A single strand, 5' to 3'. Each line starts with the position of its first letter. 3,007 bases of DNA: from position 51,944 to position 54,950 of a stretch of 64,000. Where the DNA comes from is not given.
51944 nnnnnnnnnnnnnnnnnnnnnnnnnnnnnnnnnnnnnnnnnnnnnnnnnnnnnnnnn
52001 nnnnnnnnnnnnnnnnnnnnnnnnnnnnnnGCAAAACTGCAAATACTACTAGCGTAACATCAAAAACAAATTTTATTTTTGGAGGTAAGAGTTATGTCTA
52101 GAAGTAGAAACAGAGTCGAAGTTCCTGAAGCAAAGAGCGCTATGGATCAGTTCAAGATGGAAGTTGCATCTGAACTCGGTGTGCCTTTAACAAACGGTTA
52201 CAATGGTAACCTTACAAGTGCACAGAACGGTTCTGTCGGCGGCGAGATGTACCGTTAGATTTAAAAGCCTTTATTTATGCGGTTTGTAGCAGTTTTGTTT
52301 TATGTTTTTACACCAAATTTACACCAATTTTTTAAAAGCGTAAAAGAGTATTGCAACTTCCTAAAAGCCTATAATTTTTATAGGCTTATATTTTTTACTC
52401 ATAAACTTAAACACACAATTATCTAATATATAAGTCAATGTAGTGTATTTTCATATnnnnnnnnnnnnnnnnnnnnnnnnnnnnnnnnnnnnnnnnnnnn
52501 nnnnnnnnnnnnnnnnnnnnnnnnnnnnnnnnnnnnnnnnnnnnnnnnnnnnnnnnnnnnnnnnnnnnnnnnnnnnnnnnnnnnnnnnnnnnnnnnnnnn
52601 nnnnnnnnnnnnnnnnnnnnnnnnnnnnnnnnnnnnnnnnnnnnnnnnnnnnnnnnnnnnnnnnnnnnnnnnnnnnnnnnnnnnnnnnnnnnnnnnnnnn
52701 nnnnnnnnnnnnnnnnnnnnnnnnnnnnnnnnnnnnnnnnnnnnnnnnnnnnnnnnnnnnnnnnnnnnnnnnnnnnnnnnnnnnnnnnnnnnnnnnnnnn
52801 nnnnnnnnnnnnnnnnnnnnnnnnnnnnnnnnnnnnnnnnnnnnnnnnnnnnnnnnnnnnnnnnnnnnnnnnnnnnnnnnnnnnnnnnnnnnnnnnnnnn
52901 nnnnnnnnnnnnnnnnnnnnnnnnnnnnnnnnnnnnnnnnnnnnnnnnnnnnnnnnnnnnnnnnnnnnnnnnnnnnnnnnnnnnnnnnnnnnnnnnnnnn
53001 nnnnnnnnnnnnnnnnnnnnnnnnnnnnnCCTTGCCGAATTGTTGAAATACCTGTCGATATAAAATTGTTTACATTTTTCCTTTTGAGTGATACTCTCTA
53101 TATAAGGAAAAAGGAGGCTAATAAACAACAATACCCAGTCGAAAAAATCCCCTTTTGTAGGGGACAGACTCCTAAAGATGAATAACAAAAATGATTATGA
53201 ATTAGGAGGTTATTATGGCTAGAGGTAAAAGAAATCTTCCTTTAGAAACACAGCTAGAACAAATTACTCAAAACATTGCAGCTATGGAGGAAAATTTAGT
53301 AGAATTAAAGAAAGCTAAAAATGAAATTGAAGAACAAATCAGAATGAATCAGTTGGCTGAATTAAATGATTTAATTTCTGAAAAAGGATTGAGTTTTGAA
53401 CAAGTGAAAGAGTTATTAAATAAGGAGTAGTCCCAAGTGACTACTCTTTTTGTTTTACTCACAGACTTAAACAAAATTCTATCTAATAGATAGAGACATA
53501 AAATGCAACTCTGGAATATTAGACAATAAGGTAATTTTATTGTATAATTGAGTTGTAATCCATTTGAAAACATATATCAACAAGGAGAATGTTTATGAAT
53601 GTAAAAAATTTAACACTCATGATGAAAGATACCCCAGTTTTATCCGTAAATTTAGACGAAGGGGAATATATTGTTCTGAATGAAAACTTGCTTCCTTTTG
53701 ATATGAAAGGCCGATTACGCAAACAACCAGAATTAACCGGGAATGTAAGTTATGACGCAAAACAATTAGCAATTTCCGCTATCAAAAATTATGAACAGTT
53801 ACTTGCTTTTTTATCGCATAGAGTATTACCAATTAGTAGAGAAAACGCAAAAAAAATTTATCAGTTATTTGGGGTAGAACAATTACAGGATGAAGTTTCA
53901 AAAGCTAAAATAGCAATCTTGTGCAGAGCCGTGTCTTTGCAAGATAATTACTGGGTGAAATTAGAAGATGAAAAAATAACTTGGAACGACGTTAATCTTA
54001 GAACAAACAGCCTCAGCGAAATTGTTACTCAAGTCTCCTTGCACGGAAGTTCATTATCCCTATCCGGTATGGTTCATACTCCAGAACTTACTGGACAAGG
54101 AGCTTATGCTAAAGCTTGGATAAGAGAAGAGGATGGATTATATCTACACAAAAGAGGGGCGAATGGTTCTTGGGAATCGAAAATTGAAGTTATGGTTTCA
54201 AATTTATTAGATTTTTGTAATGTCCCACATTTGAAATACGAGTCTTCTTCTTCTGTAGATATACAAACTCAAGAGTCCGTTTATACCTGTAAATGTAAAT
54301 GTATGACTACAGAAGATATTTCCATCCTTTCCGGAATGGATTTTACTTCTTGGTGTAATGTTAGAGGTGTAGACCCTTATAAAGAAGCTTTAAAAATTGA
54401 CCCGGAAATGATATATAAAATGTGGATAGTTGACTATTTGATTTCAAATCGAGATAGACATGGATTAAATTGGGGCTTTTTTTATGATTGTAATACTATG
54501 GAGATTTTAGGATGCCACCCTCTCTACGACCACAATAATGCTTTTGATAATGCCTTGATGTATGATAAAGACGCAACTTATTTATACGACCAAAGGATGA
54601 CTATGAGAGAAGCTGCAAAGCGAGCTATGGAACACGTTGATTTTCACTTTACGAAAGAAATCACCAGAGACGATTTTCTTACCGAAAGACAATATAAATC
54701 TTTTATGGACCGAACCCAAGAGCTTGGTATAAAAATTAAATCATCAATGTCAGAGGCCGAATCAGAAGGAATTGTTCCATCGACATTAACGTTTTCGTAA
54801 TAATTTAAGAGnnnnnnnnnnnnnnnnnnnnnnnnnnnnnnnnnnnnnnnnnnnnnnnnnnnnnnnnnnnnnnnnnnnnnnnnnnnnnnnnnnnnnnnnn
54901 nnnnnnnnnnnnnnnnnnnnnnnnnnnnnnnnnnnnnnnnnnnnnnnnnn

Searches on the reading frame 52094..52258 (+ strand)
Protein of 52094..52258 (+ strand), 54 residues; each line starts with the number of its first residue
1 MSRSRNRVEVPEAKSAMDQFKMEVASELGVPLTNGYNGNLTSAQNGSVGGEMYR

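Call 71: find_encoding_contigs(protein=window:52094-52258:+, flank=6000, max_places=8)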
Protein window:52094-52258:+ (54 aa): 23 contigs read that carry it; 1 place shown.
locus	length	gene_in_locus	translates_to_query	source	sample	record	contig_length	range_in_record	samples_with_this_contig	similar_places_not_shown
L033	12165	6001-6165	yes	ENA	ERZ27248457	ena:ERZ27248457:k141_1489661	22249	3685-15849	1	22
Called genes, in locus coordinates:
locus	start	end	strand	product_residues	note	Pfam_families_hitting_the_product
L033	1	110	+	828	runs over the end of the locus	-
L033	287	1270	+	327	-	PF04616:Glyco_hydro_43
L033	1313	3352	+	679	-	PF04616:Glyco_hydro_43, PF16369:GH43_C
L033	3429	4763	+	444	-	PF04616:Glyco_hydro_43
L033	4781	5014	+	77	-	-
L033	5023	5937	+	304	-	PF01757:Acyl_transf_3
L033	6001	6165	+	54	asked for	PF00269:SASP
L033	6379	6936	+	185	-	-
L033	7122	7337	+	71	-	-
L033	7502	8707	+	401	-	-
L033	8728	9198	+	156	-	PF08719:NADAR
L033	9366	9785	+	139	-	-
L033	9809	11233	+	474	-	-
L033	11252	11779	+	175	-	-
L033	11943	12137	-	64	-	-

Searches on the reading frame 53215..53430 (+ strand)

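Call 7: search_protein_families(library=ncbifam, proteins=[window:53215-53430:+], max_evalue=1)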
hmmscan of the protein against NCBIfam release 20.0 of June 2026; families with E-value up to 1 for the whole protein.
window:53215-53430:+ (71 aa): 3 families
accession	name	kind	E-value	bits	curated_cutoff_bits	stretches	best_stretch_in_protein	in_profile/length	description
NF047497.1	HK_LIC_12097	equivalog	0.0087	14.8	500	1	4-55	104-155/367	LIC_12097 family sensor histidine kinase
NF006719.0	PRK09257.1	subfamily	0.042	13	377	1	11-69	308-363/397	aromatic amino acid transaminase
TIGR04527.1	mycoplas_twoTM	subfamily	0.14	11.8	125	1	10-56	80-125/248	MG_279/MG_280 family protein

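Call 8: search_protein_families(library=phrogs, proteins=[window:53215-53430:+], max_evalue=0.1)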
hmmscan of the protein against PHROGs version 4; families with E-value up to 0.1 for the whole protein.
window:53215-53430:+ (71 aa): 2 families
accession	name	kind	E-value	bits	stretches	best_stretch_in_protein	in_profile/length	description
phrog_11671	-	unknown function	0.031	15.4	1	10-49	84-123/146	-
phrog_5433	-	unknown function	0.063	14.3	1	14-62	5-51/123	-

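Call 11: search_protein_families(library=padloc, proteins=[window:53215-53430:+], max_evalue=0.1)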
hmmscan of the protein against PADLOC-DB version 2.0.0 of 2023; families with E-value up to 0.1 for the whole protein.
window:53215-53430:+ (71 aa): 2 families
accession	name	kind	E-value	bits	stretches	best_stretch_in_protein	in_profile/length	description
PDLC00243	LmuA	-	0.0025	15.4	1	15-69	195-245/361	DUF4297 domain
PDLC00265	PtuA1|PtuA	-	0.0079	13.3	1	3-56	418-470/479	AAA ATPase domain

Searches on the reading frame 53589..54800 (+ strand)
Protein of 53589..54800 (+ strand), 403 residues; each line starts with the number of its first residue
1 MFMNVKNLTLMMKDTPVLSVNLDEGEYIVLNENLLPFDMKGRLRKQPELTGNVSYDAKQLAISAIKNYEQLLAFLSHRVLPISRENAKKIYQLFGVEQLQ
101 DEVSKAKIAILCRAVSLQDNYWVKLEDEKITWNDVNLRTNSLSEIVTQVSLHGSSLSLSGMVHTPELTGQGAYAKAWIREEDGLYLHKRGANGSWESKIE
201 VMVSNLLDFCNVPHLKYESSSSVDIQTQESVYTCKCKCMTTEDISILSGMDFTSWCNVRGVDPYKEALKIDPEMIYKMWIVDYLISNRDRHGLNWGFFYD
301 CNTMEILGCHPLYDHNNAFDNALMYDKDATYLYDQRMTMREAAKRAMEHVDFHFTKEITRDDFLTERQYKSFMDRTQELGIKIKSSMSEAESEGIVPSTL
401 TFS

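Call 5: search_protein_families(library=pfam, proteins=[window:53589-54800:+], max_evalue=0.01)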
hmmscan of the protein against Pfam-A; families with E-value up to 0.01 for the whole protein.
window:53589-54800:+ (403 aa): 2 families
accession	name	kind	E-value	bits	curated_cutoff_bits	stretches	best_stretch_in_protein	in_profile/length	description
PF07804.18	HipA_C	-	0.00016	21.8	30.5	1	271-348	118-183/213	HipA-like C-terminal domain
PF20613.4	HipA_2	-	0.00031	20.5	27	1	263-328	96-161/240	HipA-like kinase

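Call 7: search_protein_families(library=ncbifam, proteins=[window:53589-54800:+], max_evalue=1)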
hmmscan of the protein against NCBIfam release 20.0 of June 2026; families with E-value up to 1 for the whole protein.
window:53589-54800:+ (403 aa): 1 family
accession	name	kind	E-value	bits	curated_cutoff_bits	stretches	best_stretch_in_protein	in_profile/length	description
NF040494.1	nitrored_ArsF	subfamily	0.031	14.7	60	1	117-162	26-70/106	nitrophenyl compound nitroreductase subunit ArsF family protein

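Call 8: search_protein_families(library=phrogs, proteins=[window:53589-54800:+], max_evalue=0.1)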
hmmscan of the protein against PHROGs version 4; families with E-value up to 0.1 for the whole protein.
window:53589-54800:+ (403 aa): 3 families
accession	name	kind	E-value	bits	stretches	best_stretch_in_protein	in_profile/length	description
phrog_8728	-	unknown function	4.2e-08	33.6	1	275-332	153-209/307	-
phrog_26212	-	unknown function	0.041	13.4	1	274-301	155-182/547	-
phrog_3162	-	unknown function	0.068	13.6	1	270-342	110-167/247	-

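Call 11: search_protein_families(library=padloc, proteins=[window:53589-54800:+], max_evalue=0.1)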
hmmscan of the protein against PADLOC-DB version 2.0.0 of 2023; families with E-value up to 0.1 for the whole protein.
window:53589-54800:+ (403 aa): 7 families
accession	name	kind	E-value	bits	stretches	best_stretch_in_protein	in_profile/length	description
PDLC04344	PDC-M03A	-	3.6e-11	41.1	2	280-347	155-222/305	-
PDLC04339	PDC-M03A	-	5.7e-08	30.4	1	275-396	137-257/293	-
PDLC04340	PDC-M03A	-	7.2e-08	30.3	1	273-364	128-215/280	-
PDLC04342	PDC-M03A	-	6.6e-07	27.2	1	279-347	155-221/299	-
PDLC04341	PDC-M03A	-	4.9e-06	24.2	1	276-320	150-194/294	-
PDLC04345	PDC-M03A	-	0.00019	18.8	1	278-339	151-213/302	-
PDLC04337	PDC-M03A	-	0.0021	15.6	1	278-327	93-141/250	-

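Call 43: find_homologous_proteins(query=window:53595-54800:+, max_evalue=0.00001)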
Query window:53595-54800:+ (401 aa): 654 proteins with E <= 0.00001 among 2928 candidates; the best 120 are listed.
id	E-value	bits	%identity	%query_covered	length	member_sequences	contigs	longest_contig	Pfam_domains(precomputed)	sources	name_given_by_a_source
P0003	1.1e-271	919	100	100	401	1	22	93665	-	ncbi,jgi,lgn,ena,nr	ncbi:MAG: hypothetical protein E7260_09560 [Lachnospiraceae bacterium]|nr:hypothetical protein [Lach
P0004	1.2e-188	645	73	97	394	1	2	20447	-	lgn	-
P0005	1.6e-186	638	72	95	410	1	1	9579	-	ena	-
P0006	6.9e-186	636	69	97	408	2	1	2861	-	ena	-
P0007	2.8e-185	634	71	95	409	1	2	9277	-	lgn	-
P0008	1.1e-180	619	68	97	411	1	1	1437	-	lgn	-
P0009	5.2e-179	614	68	97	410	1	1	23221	-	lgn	-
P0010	5.3e-178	610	67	97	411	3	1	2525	-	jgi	-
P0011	1.3e-174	599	68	95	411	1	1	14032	-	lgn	-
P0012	2.6e-174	598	66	96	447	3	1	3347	-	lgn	-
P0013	7.0e-174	597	66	97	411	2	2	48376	-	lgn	-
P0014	5.6e-171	587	68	95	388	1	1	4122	-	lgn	-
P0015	6.7e-170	584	66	97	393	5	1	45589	-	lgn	-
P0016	1.8e-169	582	65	98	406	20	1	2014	-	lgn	-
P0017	5.2e-169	581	65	96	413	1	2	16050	PF07804.19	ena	-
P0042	1.4e-158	546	63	96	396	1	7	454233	-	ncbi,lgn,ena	-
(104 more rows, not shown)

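Call 44: find_encoding_contigs(protein=P0004, flank=6000, max_places=2)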
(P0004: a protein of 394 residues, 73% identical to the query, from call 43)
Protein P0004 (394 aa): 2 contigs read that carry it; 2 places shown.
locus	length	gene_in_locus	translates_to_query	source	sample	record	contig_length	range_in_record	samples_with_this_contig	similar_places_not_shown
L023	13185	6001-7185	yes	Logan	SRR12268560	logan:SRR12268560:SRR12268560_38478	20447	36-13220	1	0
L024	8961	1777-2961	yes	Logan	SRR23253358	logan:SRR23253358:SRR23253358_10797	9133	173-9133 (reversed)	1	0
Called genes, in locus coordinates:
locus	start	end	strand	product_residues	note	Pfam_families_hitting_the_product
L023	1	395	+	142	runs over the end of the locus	?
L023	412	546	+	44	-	-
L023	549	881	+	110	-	-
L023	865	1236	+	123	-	-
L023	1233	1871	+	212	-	-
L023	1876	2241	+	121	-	-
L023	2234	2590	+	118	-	-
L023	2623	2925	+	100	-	-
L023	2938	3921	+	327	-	PF07724:AAA_2, PF00004:AAA (weak)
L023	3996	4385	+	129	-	-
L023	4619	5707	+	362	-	PF00454:PI3_PI4_kinase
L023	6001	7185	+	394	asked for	-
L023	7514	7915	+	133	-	-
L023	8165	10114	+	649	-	PF22745:Nlig-Ia, PF01653:DNA_ligase_aden, PF03120:OB_DNA_ligase, PF00533:BRCT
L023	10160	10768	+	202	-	PF21448:DNMK (faint)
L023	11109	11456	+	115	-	-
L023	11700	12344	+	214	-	PF19570:DUF6088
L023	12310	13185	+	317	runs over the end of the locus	PF08843:AbiEii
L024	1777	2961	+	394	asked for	-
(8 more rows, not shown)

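Call 45: find_encoding_contigs(protein=P0013, flank=6000, max_places=2)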
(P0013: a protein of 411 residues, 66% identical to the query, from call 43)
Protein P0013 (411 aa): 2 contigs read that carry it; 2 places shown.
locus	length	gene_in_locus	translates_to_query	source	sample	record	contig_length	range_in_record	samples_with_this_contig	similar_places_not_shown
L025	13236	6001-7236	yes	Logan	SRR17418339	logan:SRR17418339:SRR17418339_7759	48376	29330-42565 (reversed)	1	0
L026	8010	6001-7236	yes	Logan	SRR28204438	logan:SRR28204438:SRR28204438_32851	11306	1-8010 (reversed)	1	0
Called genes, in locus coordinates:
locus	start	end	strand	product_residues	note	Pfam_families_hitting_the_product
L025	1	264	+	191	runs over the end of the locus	-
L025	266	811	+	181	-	-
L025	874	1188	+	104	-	-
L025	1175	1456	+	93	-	-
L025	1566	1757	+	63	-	-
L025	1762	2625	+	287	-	-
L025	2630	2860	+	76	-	-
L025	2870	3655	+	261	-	-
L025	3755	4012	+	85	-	-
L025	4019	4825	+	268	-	PF04542:Sigma70_r2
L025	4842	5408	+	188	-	-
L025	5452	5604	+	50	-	-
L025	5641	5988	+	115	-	-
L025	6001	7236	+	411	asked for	-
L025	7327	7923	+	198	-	-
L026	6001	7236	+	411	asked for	-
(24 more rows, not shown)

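Call 46: find_encoding_contigs(protein=P0042, flank=6000, max_places=2)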
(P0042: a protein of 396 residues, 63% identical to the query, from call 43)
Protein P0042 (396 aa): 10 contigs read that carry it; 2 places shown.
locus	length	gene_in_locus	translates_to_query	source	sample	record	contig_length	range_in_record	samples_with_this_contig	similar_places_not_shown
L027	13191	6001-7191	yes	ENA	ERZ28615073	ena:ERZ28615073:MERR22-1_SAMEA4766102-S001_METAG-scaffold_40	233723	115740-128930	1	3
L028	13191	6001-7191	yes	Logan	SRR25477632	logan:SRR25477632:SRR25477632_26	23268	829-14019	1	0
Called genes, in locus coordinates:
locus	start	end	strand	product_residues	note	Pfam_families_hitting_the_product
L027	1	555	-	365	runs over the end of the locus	PF01076:Mob_Pre, PF03432:Relaxase (faint)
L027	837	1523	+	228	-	-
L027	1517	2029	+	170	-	-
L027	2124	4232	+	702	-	PF00990:GGDEF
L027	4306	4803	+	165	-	PF01966:HD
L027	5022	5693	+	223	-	-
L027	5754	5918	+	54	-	-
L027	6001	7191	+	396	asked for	-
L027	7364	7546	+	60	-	-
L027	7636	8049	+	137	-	-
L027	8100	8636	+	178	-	-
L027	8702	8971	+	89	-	PF03083:MtN3_slv (weak), PF04193:PQ-loop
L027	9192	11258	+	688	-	PF01751:Toprim (faint), PF01131:Topoisom_bac, PF13342:Toprim_Crpt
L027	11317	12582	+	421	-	PF07228:SpoIIE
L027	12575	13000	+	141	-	PF13581:HATPase_c_2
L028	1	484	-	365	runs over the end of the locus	PF01076:Mob_Pre, PF03432:Relaxase (faint)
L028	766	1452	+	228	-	-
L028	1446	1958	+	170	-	-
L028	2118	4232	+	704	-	PF00990:GGDEF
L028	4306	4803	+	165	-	PF01966:HD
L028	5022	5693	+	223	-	-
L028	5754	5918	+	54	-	-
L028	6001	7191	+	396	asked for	-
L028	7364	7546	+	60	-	-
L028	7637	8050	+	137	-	-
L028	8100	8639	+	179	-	-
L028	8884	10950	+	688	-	PF01751:Toprim (faint), PF01131:Topoisom_bac, PF13342:Toprim_Crpt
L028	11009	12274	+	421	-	PF07228:SpoIIE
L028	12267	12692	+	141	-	PF13581:HATPase_c_2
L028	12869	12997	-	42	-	-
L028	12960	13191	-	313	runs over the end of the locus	-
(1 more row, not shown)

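Call 68: search_dna_similar(query=window:53595-54800:+, collection=phages, mode=protein, max_evalue=0.00001, max_rows=15)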
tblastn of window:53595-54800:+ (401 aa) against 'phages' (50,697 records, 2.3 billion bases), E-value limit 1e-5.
Records with a match: 6; places in all: 6; records where one place covers at least 80% of the query: 0.
Best place of each record, by identity: <60% 6.
By first word of the organism name: Bacteriophage 6.
By host as written in the record: - 6.
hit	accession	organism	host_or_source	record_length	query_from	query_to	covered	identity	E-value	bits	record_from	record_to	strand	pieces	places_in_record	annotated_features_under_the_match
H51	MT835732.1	Bacteriophage sp.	human fecal samples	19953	65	381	79%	27.1%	2e-20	100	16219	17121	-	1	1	record has no annotation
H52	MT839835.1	Bacteriophage sp.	human fecal samples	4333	7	325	80%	23.6%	3e-12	74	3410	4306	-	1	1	record has no annotation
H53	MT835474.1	Bacteriophage sp.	human fecal samples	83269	7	320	78%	23.7%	3e-9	65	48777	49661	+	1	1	record has no annotation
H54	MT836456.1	Bacteriophage sp.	human fecal samples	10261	72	355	71%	25.2%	8e-16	86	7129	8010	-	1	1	record has no annotation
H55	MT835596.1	Bacteriophage sp.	human fecal samples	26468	62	325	66%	23.7%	4e-13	77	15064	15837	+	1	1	record has no annotation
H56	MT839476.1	Bacteriophage sp.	human fecal samples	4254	73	312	60%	23.9%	3e-14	81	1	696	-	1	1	record has no annotation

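Call 69: search_dna_similar(query=window:53595-54800:+, collection=plasmids, mode=protein, max_evalue=0.00001, max_rows=15)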
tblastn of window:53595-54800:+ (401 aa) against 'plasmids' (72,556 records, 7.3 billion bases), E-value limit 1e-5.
Records with a match: 20; places in all: 22; records where one place covers at least 80% of the query: 2.
Best place of each record, by identity: <60% 20.
By first word of the organism name: Clostridium 6; Campylobacter 4; Helicobacter 3; Subdoligranulum 2; Clostridiaceae 1; Vescimonas 1; Selenomonas 1; Butyrivibrio 1; Collinsella 1.
By predicted mobility (MOB-suite, as given by PLSDB): non-mobilizable 19; mobilizable 1.
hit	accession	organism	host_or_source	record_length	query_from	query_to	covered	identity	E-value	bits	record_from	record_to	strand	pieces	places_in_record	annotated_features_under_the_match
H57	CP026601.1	Clostridiaceae bacterium 14S0207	Bos taurus,whole organsim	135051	6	324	80%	27.9%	7e-15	84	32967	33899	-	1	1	hypothetical protein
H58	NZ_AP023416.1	Vescimonas fastidiosa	Homo sapiens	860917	67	377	78%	27.6%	2e-18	95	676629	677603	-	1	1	helix-turn-helix domain-containing protein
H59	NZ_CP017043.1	Selenomonas sp. oral taxon 920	Homo sapiens,pure culture,Periodontal ...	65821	3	350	87%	23.9%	5e-13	78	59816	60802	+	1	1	hypothetical protein | type II toxin-antitoxin system HicB family antitoxin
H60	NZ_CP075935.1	Clostridium perfringens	feces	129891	5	314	77%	26.5%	2e-12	76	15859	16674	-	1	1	hypothetical protein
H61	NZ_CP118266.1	Clostridium perfringens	sheep,fecal sample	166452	5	314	77%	26.5%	2e-12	76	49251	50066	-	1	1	hypothetical protein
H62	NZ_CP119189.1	Clostridium perfringens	goat,fecal sample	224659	5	314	77%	26.5%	2e-12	76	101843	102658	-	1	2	hypothetical protein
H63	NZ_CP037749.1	Campylobacter helveticus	-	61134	20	326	77%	25.6%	5e-17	91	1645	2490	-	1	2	HipA domain-containing protein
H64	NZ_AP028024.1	Helicobacter sp. NHP21005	Felis catus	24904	1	322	80%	24.3%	2e-11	74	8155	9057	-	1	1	hypothetical protein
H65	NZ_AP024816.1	Helicobacter sp. NHP19-003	Canis lupus familiaris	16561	7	319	78%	24.5%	3e-8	63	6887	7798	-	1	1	hypothetical protein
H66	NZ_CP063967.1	Clostridium botulinum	Chicken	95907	72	326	64%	29.2%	3e-14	82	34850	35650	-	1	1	hypothetical protein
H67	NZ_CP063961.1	Clostridium botulinum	Bovine,feces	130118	72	326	64%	29.2%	3e-14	82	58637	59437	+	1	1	hypothetical protein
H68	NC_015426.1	Clostridium botulinum BKT015925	-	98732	72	326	64%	29.2%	4e-14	82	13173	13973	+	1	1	hypothetical protein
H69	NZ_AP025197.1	Helicobacter cinaedi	Cricetinae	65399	69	355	72%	25.9%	5e-18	94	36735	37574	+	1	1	transcriptional regulator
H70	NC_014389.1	Butyrivibrio proteoclasticus B316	-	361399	6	317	78%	22.6%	3e-14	82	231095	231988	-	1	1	hypothetical protein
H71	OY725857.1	Subdoligranulum variabile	-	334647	55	314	65%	26.7%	5e-15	85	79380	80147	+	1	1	none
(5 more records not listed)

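Call 92: predict_structure(alignment_id=A2)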
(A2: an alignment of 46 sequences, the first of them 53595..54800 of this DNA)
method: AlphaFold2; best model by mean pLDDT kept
length: 401 residues; sequences in the alignment: 46
mean_pLDDT: 81.7   pTM: 0.82
mean pLDDT of the five models: 81.7, 81.6, 81.4, 80.2, 79.8
residues with pLDDT >= 90: 194; 70-90: 130; 50-70: 28; < 50: 49
segments of 3 or more residues with pLDDT < 50: 141-170, 385-401
pLDDT, mean of each block of 10 residues (from residue 1): 77 95 93 93 84 86 94 77 63 75 83 82 88 75 42 33 37 75 81 92 97 92 77 90 90 93 94 95 83 86 92 89 93 92 98 98 98 98 59 37 31
secondary structure, 60 per line:
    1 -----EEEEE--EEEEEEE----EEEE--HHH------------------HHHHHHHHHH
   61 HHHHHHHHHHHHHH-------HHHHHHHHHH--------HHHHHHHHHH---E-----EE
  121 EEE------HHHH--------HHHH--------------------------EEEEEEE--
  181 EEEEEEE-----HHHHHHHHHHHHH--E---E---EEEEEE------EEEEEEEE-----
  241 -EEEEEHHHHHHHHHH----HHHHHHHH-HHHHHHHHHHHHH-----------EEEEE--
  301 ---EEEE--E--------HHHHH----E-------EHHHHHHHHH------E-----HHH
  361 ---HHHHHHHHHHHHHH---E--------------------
elements in order: E6-10 E13-19 E24-27 H51-74 H82-91 H100-109 E119-123 H130-133 H142-145 E172-178 E181-187 H193-205 E216-221 E228-235 E242-246 H247-256 H261-268 H270-282 E294-298 E304-307 H319-323 H337-345 H364-377

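Call 94: fold_search(model_id=the predicted structure, library=pdb)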
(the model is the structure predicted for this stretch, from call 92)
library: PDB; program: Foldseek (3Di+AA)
matches with E <= 10: 547; with E <= 0.001: 17
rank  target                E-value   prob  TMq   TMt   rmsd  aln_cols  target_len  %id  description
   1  3akk_B                1.9e-06  1.00  0.32  0.43   8.1       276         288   12  Crystal structure of A Helicobacter pylori proinflammatory kinase CtkA (released 2010-12-01)
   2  3akk_A                2.5e-06  1.00  0.36  0.47   6.3       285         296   12  Crystal structure of A Helicobacter pylori proinflammatory kinase CtkA (released 2010-12-01)
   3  3akj_A                3.1e-06  1.00  0.31  0.43   8.2       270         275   13  Crystal structure of A Helicobacter pylori proinflammatory kinase CtkA (released 2010-12-01)
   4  3akk_D                7.1e-06  1.00  0.32  0.43   9.1       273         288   14  Crystal structure of A Helicobacter pylori proinflammatory kinase CtkA (released 2010-12-01)
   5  4pu4_B                2.0e-05  1.00  0.49  0.47   9.3       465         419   10  Shewanella oneidensis MR-1 Toxin Antitoxin System HipA, HipB and its operator DNA complex (space group P21) (released 2014-08-06)
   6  3akk_C                2.3e-05  1.00  0.33  0.45   8.4       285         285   12  Crystal structure of A Helicobacter pylori proinflammatory kinase CtkA (released 2010-12-01)
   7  3akl_A                2.7e-05  1.00  0.31  0.43   9.1       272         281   13  Crystal structure of A Helicobacter pylori proinflammatory kinase CtkA (released 2010-12-01)
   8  4pu5                  3.2e-05  1.00  0.45  0.42   9.5       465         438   11  Shewanella oneidensis Toxin Antitoxin System Toxin Protein HipA Bound with AMPPNP and Mg (released 2014-08-06)
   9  2wiu_C                4.0e-05  1.00  0.36  0.36  14.6       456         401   13  Mercury-modified bacterial persistence regulator hipBA (released 2009-07-28)
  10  4pu4_A                1.0e-04  1.00  0.46  0.44  10.3       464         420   11  Shewanella oneidensis MR-1 Toxin Antitoxin System HipA, HipB and its operator DNA complex (space group P21) (released 2014-08-06)
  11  8ezr_B                1.7e-04  1.00  0.32  0.45   8.6       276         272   12  Crystal structure of the HipS(Lp)-HipT(Lp) complex from Legionella pneumophila, native protein (released 2023-09-27)
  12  4pu3_A                1.8e-04  1.00  0.45  0.43  10.9       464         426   10  Shewanella oneidensis MR-1 Toxin Antitoxin System HipA, HipB and its operator DNA complex (space group P212121) (released 2014-08-06)
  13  3akl_C                2.1e-04  1.00  0.33  0.45   7.5       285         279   13  Crystal structure of A Helicobacter pylori proinflammatory kinase CtkA (released 2010-12-01)
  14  2wiu_A                3.6e-04  1.00  0.44  0.41   9.6       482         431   12  Mercury-modified bacterial persistence regulator hipBA (released 2009-07-28)
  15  3dnt_B                6.0e-04  1.00  0.46  0.44   9.0       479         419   10  structures of MDT proteins (released 2009-01-27)
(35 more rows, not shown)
